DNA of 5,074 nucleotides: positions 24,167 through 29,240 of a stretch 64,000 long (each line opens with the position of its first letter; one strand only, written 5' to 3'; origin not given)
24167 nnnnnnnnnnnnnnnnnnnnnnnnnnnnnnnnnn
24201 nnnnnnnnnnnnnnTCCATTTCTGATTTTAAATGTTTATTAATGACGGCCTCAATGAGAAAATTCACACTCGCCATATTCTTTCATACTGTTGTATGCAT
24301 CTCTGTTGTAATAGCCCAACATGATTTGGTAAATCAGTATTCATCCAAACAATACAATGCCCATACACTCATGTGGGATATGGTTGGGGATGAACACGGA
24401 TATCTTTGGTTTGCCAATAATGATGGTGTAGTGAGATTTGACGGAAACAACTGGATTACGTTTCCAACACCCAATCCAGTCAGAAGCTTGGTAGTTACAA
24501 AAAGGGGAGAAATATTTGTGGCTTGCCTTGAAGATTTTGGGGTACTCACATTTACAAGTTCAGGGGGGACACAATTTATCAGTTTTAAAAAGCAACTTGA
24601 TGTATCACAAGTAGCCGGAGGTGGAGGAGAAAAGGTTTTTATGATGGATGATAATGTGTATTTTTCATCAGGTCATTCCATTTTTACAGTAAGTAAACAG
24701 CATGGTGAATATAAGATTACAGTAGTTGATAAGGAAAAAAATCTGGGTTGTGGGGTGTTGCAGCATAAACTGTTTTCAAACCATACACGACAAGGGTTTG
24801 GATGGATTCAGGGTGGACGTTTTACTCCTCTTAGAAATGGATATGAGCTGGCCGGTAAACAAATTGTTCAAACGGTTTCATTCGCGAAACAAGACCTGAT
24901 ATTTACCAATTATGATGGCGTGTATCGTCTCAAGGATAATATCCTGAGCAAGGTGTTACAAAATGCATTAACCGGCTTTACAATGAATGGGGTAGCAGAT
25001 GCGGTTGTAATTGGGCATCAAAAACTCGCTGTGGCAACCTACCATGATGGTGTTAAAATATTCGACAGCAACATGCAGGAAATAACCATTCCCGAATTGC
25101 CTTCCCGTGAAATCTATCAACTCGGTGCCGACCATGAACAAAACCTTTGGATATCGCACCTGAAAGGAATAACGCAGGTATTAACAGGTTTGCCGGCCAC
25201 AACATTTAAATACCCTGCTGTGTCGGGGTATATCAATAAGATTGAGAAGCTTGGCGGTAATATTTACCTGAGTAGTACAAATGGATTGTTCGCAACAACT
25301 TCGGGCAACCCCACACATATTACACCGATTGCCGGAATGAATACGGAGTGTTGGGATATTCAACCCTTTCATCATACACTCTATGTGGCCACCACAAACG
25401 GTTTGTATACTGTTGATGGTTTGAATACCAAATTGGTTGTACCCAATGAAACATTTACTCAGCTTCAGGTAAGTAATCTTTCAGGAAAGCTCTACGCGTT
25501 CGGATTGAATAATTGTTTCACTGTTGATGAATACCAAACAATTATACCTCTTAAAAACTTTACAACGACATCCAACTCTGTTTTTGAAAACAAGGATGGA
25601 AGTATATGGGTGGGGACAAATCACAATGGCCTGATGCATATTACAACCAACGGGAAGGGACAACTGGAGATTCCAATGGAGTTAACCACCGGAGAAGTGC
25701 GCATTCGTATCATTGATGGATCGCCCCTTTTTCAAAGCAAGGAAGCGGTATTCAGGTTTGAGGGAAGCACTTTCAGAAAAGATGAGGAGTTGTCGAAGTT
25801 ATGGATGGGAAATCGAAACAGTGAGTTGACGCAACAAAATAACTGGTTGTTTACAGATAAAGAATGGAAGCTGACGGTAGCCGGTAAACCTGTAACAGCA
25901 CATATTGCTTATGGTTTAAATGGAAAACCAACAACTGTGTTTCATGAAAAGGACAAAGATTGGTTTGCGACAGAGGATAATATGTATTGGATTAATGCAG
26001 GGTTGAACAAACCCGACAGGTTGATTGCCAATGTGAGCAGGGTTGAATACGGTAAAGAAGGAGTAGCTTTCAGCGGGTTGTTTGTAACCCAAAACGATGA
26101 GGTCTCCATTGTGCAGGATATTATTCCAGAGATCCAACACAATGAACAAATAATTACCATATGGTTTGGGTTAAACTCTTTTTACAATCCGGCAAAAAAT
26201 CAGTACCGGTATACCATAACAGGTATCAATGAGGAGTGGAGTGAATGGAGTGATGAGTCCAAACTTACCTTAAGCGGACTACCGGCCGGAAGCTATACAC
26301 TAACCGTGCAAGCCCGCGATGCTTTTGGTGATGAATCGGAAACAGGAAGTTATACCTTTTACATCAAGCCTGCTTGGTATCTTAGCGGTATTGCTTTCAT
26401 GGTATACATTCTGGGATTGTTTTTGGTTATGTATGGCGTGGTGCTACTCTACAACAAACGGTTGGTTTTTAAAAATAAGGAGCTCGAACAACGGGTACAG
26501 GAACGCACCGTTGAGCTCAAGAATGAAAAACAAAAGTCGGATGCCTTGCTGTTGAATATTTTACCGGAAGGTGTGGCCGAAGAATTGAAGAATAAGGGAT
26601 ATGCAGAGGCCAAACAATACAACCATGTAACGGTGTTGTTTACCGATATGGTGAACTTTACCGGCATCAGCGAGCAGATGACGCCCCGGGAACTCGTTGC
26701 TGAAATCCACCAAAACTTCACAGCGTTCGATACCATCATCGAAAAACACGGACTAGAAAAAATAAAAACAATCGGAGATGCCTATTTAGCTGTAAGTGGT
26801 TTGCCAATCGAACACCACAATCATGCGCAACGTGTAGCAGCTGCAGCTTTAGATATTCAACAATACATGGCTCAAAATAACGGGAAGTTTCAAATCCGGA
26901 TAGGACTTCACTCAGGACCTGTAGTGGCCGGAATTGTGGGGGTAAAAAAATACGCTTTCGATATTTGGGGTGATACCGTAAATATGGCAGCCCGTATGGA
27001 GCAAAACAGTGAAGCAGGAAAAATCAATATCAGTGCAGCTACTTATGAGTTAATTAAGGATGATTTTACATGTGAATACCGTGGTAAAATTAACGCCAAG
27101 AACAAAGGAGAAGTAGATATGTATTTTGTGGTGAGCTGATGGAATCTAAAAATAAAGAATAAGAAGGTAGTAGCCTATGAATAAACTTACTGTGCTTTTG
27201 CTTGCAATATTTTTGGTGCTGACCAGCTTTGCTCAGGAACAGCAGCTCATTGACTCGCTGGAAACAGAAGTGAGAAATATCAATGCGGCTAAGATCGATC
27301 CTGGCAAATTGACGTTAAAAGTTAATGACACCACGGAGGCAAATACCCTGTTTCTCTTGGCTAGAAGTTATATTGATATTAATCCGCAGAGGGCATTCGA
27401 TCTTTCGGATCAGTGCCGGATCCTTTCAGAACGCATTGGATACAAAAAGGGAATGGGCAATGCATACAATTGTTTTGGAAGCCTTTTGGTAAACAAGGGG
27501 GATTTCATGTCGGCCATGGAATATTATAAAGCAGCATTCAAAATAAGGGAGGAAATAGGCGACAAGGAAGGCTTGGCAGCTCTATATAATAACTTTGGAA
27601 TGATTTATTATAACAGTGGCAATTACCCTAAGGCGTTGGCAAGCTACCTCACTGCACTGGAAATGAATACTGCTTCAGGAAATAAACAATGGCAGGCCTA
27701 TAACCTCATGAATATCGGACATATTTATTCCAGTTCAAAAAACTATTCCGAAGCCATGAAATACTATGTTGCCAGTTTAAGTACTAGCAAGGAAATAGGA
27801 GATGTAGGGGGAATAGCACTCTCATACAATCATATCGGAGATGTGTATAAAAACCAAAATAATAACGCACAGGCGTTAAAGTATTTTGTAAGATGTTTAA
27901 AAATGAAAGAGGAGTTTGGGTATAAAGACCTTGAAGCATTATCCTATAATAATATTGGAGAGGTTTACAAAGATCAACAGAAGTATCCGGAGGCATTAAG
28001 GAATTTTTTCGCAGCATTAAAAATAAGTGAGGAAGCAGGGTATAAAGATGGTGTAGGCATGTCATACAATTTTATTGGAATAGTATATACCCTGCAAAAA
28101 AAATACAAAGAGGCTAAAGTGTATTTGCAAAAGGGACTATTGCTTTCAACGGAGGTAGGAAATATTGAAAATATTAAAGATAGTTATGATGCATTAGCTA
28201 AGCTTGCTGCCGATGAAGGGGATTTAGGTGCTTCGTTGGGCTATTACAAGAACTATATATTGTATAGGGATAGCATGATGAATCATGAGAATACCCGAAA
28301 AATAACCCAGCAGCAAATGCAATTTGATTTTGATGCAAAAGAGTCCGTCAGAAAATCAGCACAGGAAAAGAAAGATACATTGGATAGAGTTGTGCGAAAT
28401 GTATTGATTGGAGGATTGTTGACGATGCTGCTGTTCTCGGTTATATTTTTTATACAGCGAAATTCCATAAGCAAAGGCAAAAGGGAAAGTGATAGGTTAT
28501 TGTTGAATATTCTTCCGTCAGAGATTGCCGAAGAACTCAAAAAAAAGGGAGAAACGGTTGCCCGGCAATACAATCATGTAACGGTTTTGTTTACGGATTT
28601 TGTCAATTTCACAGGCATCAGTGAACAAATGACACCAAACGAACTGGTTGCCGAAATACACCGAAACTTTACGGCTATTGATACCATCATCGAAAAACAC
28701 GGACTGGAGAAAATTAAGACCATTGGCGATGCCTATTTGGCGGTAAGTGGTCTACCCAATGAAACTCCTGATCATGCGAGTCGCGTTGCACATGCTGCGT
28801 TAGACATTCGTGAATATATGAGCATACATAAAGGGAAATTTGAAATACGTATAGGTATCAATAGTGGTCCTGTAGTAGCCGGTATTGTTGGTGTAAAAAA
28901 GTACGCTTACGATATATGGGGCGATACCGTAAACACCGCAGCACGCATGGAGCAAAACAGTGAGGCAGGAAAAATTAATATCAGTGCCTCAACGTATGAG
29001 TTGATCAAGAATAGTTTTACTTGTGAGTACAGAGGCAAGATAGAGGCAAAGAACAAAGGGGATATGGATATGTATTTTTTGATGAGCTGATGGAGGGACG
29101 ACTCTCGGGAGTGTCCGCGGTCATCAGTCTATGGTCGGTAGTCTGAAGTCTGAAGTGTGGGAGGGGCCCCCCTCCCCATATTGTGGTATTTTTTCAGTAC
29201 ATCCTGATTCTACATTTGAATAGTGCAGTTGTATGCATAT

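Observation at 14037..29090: Island of five paralogous class III adenylate cyclases with different extracytoplasmic sensor domains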

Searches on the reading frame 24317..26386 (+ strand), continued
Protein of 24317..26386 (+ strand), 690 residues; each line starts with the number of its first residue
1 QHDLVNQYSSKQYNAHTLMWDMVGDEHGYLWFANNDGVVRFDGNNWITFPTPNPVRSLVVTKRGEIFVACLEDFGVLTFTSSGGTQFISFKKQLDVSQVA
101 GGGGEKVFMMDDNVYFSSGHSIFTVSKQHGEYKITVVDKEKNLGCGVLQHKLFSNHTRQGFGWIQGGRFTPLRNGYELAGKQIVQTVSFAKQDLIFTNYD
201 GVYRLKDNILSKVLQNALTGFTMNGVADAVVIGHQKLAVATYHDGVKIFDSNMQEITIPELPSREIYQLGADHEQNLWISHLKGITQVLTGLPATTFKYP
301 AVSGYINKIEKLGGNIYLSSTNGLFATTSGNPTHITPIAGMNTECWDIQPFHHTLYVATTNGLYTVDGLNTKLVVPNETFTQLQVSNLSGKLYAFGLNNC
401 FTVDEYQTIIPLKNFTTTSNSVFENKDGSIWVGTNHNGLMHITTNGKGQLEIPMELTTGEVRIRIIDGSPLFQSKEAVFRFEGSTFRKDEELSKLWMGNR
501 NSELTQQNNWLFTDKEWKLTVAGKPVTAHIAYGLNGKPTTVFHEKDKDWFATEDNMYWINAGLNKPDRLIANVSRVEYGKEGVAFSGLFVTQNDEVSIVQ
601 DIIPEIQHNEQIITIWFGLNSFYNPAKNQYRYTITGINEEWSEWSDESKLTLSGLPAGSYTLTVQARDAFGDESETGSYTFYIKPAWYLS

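Call 75: fold_search(model_id=the predicted structure, library=pdb)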
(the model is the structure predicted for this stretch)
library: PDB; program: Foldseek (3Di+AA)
matches with E <= 10: 1799; with E <= 0.001: 858
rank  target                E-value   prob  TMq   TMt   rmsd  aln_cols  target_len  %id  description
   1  3ott_B                7.6e-28  1.00  0.46  0.43  19.0       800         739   13  Crystal Structure of the extracellular domain of the putative one component system BT4673 from B. thetaiotaomicron (released 2011-08-10)
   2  3v9f_A                8.0e-28  1.00  0.71  0.67   6.7       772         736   13  Crystal Structure of the extracellular domain of the putative hybrid two component system BT3049 from B. thetaiotaomic (released 2012-03-14)
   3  4a2m_B                3.3e-27  1.00  0.72  0.67   6.6       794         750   12  Structure of the periplasmic domain of the heparin and heparan sulphate sensing hybrid two component system BT4663 in  (released 2012-05-02)
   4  4a2m_A                3.8e-27  1.00  0.75  0.70   5.7       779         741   13  Structure of the periplasmic domain of the heparin and heparan sulphate sensing hybrid two component system BT4663 in  (released 2012-05-02)
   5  4a2m_C                4.0e-27  1.00  0.74  0.70   5.8       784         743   13  Structure of the periplasmic domain of the heparin and heparan sulphate sensing hybrid two component system BT4663 in  (released 2012-05-02)
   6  4a2m_D                1.5e-26  1.00  0.74  0.69   6.1       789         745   12  Structure of the periplasmic domain of the heparin and heparan sulphate sensing hybrid two component system BT4663 in  (released 2012-05-02)
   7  3ott_A                1.6e-26  1.00  0.47  0.44  19.0       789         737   13  Crystal Structure of the extracellular domain of the putative one component system BT4673 from B. thetaiotaomicron (released 2011-08-10)
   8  3va6_A                2.4e-26  1.00  0.46  0.43  19.4       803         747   14  Crystal Structure of the extracellular domain of the putative hybrid two component system BT4673 from B. thetaiotaomic (released 2012-06-13)
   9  3va6_B                4.1e-26  1.00  0.48  0.44  18.9       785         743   13  Crystal Structure of the extracellular domain of the putative hybrid two component system BT4673 from B. thetaiotaomic (released 2012-06-13)
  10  4a2l_D                7.6e-26  1.00  0.73  0.68   6.4       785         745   13  Structure of the periplasmic domain of the heparin and heparan sulphate sensing hybrid two component system BT4663 in  (released 2012-05-02)
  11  4a2l_F                1.4e-25  1.00  0.73  0.68   6.0       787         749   12  Structure of the periplasmic domain of the heparin and heparan sulphate sensing hybrid two component system BT4663 in  (released 2012-05-02)
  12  4a2l_E                2.5e-25  1.00  0.71  0.67   6.5       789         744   12  Structure of the periplasmic domain of the heparin and heparan sulphate sensing hybrid two component system BT4663 in  (released 2012-05-02)
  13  4a2l_C                3.4e-25  1.00  0.75  0.69   5.9       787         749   13  Structure of the periplasmic domain of the heparin and heparan sulphate sensing hybrid two component system BT4663 in  (released 2012-05-02)
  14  4a2l_B                3.8e-25  1.00  0.73  0.68   6.2       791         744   12  Structure of the periplasmic domain of the heparin and heparan sulphate sensing hybrid two component system BT4663 in  (released 2012-05-02)
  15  4a2l_A                1.2e-24  1.00  0.72  0.67   6.9       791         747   12  Structure of the periplasmic domain of the heparin and heparan sulphate sensing hybrid two component system BT4663 in  (released 2012-05-02)
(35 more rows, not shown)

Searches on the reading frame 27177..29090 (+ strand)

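Call 3: search_protein_families(library=pfam, proteins=[window:27177-29090:+], max_evalue=0.01)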
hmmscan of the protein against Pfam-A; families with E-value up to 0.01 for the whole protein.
window:27177-29090:+ (637 aa): 14 families
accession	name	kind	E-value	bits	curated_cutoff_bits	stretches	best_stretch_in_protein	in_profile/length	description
PF00211.25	Guanylate_cyc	-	8.2e-56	188.9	21.9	1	462-636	3-182/183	Adenylate and Guanylate cyclase catalytic domain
PF13424.12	TPR_12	-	3e-35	120.7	30.1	3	254-321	3-72/77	Tetratricopeptide repeat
PF13374.12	TPR_10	-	1.9e-28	98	27.5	3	214-246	2-34/42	Tetratricopeptide repeat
PF00515.34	TPR_1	-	1.5e-26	91.5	27.8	5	254-284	1-31/34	Tetratricopeptide repeat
PF07719.23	TPR_2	-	6.1e-20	70.1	27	1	134-164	1-31/34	Tetratricopeptide repeat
PF13181.12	TPR_8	-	3.3e-19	67.8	25.7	3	216-246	3-33/34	Tetratricopeptide repeat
PF13176.12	TPR_7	-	6.9e-15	54.2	27.9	0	177-209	2-34/36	Tetratricopeptide repeat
PF14938.12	SNAP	-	3.7e-07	30.3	25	1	107-197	87-178/282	Soluble NSF attachment protein, SNAP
PF13414.12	TPR_11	-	4.8e-07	29.8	26.8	0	141-164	1-24/42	TPR repeat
PF13432.12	TPR_16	-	4.4e-06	27.5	32.7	0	101-162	4-59/65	Tetratricopeptide repeat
PF17874.7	TPR_MalT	-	2.3e-05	24.3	45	0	227-358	53-185/336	MalT-like TPR region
PF13428.12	TPR_14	-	4.2e-05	24.3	23.5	0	101-122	8-29/44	Tetratricopeptide repeat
PF13174.12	TPR_6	-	0.00028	21.8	26.3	0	220-242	6-28/33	Tetratricopeptide repeat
PF25063.1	ARM_TT21_C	-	0.00055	20.3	35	0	59-126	99-161/209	Tetratricopeptide repeat protein 21 C-terminal ARM domain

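Call 19: search_protein_families(library=ncbifam, proteins=[window:27177-29090:+], max_evalue=0.001)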
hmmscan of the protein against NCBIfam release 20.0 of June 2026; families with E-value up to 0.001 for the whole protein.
window:27177-29090:+ (637 aa): 12 families
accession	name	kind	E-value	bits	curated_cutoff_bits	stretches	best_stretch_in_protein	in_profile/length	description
NF053520.1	HK_Porph_FimS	equivalog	7.3e-29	100.5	600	1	95-432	45-383/618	sensor histidine kinase FimS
NF041717.1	HaaA_phane_TPR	equivalog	7.9e-17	60.6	1125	1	83-329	621-867/882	cyclophane-containing RiPP biosynthesis TPR protein HaaT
NF053779.1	BT3442_fam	equivalog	5.2e-11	42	940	1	120-457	88-414/563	BT3442 family protein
NF002725.1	PRK02603.1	equivalog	1.2e-09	38.4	143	1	105-184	46-116/173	photosystem I assembly protein Ycf3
NF052312.1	T9SS_PorW_SprE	equivalog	2.7e-09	36.2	250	2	226-346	265-381/716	type IX secretion system periplasmic lipoprotein PorW/SprE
TIGR02917.1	PEP_TPR_lipo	equivalog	3e-09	35.3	312.2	1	107-283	675-832/899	XrtA/PEP-CTERM system TPR-repeat protein PrsT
TIGR02521.1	type_IV_pilW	equivalog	5.4e-08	32.7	154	0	130-209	27-100/234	type IV pilus biogenesis/stability protein PilW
NF053720.1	NsdA_fam_reg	subfamily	3.9e-06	26.6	75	0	133-205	200-272/432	NsdA family TPR-like regulatory protein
NF053617.1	SARPRegAfsRStmc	equivalog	9.1e-06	23.9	1430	1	92-331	734-973/986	SARP-family global regulator AfsR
TIGR03903.1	TOMM_kin_cyc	equivalog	1.5e-05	23.1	705.75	1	490-617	313-443/1267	TOMM system kinase/cyclase fusion protein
NF058673.1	LipAdnlyCyLipJMY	equivalog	8.1e-05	21.5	800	1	467-621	295-434/449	bifunctional lipase/adenylate cyclase LipJ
TIGR00540.1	TPR_hemY_coli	hypoth_equivalog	0.00032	19.6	142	0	175-237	327-382/385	heme biosynthesis-associated TPR protein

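Call 90: search_protein_families(library=padloc, proteins=[window:27177-29090:+], max_evalue=0.01)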
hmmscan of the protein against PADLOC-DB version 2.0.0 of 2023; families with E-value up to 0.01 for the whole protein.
window:27177-29090:+ (637 aa): 11 families
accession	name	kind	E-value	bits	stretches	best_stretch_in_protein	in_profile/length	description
PDLC01169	TPR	-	1.3e-19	68.6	3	171-285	106-219/252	TPR repeats containing protein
PDLC00734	PycC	-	3.4e-16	57.3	1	453-613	175-347/374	Pycsar cyclase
PDLC02369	PycC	-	7.1e-10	36.8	1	454-615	34-196/248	-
PDLC02367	PycC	-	1.5e-07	29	1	462-617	39-199/226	-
PDLC00765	PycC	-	2.1e-05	21.8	1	458-615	249-417/477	Pycsar cyclase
PDLC00766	PycC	-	5.2e-05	20.8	1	462-617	39-202/232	Pycsar cyclase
PDLC00763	PycC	-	7.4e-05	20.2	1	465-614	51-211/268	Pycsar cyclase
PDLC02366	PycC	-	0.00076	16.5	1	474-613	58-204/486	-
PDLC01851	CARF3--CARF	-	0.0046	14.4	1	447-501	227-277/279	-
PDLC01171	TPR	-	0.006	13.6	0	119-215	126-219/504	TPR repeats containing protein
PDLC00762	PycC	-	0.0091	12.9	0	487-610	73-206/508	Pycsar cyclase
